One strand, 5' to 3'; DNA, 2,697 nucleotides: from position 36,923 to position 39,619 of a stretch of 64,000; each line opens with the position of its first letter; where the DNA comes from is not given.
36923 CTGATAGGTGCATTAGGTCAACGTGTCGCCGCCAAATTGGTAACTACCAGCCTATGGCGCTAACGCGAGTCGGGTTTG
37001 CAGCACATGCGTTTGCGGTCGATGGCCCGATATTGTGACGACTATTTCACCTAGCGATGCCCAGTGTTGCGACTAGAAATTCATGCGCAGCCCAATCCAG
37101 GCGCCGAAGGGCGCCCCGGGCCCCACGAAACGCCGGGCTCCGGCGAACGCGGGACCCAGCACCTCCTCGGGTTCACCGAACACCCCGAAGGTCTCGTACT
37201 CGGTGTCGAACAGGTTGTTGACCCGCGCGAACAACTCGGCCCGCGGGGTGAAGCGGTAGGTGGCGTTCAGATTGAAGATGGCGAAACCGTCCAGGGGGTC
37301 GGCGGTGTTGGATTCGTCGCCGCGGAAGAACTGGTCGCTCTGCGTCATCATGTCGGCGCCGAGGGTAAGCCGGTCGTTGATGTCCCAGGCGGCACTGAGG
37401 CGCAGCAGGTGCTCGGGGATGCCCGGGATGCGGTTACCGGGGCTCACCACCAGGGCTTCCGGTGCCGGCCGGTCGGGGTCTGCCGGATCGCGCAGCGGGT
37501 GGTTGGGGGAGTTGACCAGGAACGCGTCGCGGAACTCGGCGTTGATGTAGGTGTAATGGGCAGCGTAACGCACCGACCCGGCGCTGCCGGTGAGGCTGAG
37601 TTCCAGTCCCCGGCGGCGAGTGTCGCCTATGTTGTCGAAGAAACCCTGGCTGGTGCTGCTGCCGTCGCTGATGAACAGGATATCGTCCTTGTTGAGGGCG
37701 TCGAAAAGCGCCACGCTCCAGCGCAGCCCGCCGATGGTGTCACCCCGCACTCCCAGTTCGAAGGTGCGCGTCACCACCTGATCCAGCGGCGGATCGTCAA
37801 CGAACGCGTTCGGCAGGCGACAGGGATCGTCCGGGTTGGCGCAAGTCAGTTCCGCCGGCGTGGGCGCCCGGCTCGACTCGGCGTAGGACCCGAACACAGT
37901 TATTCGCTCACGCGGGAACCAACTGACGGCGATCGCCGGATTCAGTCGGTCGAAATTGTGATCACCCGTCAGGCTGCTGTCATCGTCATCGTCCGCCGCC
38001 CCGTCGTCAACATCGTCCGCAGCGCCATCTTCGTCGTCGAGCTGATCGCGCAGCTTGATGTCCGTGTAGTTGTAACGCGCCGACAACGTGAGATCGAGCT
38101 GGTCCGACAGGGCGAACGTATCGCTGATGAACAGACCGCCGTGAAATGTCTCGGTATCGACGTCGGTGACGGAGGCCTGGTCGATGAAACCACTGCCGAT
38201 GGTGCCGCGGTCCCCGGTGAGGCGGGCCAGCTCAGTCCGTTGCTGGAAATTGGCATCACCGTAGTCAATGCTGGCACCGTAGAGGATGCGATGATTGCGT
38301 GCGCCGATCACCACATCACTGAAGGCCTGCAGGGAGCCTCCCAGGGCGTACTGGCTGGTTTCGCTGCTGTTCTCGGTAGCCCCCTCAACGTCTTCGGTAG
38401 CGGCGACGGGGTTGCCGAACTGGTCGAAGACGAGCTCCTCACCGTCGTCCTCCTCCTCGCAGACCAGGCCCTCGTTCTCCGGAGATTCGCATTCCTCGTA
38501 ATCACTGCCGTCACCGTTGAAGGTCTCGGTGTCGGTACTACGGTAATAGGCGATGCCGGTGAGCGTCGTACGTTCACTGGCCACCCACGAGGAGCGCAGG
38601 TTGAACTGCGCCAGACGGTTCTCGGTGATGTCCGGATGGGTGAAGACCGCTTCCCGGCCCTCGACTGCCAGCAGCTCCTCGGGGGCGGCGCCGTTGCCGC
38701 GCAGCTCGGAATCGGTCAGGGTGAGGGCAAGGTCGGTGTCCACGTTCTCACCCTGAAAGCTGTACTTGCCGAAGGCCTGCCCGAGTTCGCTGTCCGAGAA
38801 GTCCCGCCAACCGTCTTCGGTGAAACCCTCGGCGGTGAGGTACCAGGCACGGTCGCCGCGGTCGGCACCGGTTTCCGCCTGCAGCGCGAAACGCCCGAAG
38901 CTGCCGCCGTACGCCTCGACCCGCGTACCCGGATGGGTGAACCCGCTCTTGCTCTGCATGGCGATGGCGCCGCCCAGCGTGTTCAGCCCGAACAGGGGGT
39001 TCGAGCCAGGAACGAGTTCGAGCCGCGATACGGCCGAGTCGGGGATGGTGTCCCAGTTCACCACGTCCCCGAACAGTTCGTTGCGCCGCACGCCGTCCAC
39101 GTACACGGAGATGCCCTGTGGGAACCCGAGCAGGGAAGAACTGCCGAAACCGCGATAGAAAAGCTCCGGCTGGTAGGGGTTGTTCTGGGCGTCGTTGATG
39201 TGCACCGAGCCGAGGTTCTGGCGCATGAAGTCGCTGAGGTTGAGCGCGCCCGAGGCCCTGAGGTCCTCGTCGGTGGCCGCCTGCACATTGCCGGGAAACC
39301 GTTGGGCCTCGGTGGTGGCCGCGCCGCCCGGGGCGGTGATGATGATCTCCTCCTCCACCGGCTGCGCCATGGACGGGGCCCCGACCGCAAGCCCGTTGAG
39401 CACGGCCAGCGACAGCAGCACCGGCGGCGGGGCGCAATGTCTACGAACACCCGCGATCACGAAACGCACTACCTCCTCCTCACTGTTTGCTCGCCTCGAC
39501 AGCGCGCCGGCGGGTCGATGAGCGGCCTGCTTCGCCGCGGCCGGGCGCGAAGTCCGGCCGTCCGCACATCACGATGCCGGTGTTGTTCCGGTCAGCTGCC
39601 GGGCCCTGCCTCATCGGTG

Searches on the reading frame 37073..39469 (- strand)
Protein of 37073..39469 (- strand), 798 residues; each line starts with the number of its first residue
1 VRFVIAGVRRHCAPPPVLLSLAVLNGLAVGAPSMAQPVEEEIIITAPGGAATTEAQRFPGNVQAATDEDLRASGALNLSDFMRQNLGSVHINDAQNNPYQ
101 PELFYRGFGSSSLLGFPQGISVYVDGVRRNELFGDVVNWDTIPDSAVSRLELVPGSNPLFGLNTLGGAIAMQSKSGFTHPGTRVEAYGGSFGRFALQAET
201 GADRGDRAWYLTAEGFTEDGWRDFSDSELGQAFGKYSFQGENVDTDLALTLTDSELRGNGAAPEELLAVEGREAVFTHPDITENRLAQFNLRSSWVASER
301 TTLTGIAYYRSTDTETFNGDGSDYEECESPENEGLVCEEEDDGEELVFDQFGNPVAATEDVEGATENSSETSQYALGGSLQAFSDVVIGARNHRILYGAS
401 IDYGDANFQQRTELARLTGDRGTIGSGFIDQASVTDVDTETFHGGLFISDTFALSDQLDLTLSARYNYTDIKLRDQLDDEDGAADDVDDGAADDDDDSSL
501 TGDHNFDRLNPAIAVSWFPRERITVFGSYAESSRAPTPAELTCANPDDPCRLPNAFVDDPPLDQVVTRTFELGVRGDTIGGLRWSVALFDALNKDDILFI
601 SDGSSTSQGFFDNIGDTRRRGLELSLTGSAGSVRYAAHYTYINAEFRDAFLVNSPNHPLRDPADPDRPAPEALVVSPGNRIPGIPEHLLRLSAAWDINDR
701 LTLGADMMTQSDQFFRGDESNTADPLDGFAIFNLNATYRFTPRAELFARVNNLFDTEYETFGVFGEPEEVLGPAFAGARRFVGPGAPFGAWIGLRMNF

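Call 10: search_protein_families(library=pfam, max_evalue=0.01, proteins=[window:37073-39469:-])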
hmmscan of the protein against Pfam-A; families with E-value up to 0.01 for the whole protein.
window:37073-39469:- (798 aa): 2 families
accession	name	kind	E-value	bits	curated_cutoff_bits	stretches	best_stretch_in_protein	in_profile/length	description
PF00593.30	TonB_dep_Rec_b-barrel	-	1.7e-45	157.2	27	1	228-753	9-436/436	TonB dependent receptor-like, beta-barrel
PF07715.20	Plug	-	3.3e-13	50.5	23.9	1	56-168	3-107/107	TonB-dependent Receptor Plug Domain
